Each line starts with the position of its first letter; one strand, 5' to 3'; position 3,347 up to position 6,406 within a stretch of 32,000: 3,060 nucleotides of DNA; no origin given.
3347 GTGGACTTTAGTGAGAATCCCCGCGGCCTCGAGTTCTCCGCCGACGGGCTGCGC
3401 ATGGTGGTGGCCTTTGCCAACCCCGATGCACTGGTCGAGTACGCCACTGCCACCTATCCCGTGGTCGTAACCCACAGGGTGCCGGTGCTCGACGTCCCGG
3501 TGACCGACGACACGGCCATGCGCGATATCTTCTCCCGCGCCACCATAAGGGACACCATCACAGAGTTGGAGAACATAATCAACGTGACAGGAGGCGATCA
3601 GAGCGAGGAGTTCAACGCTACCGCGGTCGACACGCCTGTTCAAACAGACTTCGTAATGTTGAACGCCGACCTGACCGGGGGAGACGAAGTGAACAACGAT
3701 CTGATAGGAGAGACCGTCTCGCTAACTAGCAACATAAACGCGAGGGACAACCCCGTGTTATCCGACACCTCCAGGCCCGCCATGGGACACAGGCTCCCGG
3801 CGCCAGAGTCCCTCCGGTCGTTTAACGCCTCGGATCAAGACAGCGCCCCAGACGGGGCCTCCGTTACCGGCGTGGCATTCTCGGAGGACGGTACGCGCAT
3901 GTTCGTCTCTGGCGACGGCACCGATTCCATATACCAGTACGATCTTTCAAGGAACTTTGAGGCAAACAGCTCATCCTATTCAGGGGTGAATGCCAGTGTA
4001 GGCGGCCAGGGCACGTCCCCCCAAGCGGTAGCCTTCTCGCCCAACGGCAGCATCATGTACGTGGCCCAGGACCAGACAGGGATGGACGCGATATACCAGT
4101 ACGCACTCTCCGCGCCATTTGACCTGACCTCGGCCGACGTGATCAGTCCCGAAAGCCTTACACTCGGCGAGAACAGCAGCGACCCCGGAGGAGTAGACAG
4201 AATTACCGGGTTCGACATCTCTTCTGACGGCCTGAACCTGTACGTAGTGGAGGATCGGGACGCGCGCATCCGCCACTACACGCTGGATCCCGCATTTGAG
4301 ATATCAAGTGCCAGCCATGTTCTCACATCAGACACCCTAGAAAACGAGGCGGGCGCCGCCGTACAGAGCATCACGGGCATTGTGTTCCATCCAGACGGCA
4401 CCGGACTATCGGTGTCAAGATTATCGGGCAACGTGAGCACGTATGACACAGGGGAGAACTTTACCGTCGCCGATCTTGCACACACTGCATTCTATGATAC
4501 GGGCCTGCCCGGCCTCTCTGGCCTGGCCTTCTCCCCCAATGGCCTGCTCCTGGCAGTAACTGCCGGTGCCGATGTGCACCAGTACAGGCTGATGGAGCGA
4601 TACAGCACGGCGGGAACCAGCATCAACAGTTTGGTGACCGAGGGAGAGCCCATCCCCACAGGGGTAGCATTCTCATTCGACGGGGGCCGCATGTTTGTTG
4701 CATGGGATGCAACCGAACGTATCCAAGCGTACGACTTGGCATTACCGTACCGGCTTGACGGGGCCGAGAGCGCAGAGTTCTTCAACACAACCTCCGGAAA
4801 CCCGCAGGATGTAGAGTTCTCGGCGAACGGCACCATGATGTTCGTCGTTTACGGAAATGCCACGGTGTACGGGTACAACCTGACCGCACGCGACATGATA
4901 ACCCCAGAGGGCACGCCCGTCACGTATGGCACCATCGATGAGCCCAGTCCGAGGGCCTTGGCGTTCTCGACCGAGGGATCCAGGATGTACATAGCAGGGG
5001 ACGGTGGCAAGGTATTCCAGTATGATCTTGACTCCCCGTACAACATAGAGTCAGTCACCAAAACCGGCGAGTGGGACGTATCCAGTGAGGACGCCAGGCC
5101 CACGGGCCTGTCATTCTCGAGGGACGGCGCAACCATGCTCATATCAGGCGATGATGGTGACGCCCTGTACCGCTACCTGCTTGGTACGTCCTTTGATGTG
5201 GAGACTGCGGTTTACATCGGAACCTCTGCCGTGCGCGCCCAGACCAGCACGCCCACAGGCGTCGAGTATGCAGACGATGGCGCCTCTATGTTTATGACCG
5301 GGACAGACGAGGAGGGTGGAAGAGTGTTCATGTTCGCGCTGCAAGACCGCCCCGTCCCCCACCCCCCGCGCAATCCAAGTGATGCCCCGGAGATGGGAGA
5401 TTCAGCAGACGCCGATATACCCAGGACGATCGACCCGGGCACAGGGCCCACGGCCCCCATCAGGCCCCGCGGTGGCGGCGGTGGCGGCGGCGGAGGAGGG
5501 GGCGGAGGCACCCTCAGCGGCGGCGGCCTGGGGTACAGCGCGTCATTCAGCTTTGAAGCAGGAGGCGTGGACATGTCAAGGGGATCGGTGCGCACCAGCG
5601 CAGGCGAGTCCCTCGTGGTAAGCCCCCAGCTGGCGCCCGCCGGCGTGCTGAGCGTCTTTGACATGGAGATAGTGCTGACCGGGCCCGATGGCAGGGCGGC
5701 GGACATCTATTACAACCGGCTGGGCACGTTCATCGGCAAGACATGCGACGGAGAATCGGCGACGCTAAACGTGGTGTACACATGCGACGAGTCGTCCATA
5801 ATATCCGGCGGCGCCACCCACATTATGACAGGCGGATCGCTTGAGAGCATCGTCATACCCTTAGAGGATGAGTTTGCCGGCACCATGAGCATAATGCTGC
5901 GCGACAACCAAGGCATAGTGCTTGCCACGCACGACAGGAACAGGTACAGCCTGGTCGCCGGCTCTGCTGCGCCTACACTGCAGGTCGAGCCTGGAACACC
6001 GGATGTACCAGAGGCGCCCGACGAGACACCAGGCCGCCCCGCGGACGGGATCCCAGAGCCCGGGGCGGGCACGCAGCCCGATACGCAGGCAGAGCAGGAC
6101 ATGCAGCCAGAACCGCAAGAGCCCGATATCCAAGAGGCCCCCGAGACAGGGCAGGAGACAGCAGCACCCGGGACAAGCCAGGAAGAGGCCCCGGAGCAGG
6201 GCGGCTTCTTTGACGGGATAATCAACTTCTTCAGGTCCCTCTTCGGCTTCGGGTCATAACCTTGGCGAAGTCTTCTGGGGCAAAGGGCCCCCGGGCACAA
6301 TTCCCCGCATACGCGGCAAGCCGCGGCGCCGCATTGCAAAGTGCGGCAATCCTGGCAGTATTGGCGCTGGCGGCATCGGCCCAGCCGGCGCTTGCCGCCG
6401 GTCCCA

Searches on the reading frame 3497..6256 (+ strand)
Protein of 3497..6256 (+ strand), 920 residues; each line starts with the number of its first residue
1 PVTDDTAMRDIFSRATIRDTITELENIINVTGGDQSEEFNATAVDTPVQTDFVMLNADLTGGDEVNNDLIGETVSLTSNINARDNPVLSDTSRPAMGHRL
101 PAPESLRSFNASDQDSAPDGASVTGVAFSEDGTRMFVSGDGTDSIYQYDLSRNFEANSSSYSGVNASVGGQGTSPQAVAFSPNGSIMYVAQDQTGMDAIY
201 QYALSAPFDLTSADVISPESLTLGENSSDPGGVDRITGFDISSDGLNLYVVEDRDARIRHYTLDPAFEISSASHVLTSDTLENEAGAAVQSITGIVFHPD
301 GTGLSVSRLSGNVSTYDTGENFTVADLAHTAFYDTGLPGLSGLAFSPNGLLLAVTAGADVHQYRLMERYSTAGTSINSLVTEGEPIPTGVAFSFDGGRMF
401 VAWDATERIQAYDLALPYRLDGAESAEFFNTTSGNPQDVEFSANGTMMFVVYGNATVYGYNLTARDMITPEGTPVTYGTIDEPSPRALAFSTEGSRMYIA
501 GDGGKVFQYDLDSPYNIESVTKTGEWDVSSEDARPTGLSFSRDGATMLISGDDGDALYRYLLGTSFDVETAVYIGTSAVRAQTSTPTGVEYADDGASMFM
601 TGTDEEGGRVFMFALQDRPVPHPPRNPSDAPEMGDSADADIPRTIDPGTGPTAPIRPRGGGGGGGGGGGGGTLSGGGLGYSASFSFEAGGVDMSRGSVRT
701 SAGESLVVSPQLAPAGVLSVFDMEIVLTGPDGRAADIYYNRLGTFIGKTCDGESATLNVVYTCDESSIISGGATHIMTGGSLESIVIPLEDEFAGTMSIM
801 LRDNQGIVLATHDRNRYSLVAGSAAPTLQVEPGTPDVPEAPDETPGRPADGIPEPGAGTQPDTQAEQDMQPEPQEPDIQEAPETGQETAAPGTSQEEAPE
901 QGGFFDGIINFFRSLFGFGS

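Call 27: search_protein_families(library=ncbifam, proteins=[window:3497-6256:+], max_evalue=0.01)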
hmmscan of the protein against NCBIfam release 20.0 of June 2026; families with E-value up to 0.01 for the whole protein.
window:3497-6256:+ (920 aa): 4 families
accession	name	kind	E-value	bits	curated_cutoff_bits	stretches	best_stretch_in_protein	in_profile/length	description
TIGR03866.1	PQQ_ABC_repeats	subfamily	0.00017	20.8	287.3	0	479-549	163-233/310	PQQ-dependent catabolism-associated beta-propeller protein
NF033206.1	ScyE_fam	subfamily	0.00079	19.1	80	0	292-393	207-310/333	ScyD/ScyE family protein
NF008258.1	PRK11028.1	equivalog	0.005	16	370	0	127-194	133-197/330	6-phosphogluconolactonase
TIGR03907.1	QH_beta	equivalog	0.0058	15.8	223.2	0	487-531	287-331/338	quinohemoprotein amine dehydrogenase subunit beta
